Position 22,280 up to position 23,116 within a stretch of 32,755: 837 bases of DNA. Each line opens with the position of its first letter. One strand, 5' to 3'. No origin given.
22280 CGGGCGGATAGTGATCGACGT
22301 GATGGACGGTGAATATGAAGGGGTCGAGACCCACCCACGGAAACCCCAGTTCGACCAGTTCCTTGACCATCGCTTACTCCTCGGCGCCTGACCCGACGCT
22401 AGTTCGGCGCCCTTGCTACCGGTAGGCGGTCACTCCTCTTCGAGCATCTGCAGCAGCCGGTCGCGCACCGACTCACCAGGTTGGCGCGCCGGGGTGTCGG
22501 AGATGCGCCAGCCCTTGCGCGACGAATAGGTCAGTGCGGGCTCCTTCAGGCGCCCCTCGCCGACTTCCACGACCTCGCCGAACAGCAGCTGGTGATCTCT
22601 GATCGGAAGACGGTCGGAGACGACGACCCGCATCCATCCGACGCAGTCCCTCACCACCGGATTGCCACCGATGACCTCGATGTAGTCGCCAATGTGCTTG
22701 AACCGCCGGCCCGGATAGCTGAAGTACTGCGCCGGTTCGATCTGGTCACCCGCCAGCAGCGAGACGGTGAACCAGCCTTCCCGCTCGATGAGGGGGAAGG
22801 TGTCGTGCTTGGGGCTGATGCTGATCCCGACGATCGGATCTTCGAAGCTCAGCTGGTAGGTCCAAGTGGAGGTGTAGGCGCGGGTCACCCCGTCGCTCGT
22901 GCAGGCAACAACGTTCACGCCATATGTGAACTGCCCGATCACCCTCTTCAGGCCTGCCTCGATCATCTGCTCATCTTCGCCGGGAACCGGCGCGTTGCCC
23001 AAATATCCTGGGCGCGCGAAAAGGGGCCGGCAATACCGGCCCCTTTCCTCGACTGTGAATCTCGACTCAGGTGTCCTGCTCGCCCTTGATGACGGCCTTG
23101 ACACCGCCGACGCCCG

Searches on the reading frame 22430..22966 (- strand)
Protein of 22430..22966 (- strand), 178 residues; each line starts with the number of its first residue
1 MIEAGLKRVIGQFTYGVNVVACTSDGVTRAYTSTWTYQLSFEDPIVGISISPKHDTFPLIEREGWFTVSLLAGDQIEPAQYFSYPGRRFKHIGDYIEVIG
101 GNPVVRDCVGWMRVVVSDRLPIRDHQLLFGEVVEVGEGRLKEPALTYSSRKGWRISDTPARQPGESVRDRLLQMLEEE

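Call 11: search_protein_families(library=pfam, proteins=[window:22430-22966:-], max_evalue=0.001)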
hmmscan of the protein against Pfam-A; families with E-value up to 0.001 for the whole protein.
window:22430-22966:- (178 aa): 1 family
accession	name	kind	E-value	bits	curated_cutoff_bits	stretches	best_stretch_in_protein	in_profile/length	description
PF01613.24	Flavin_Reduct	-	5.7e-25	88.7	27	1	11-150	2-147/153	Flavin reductase like domain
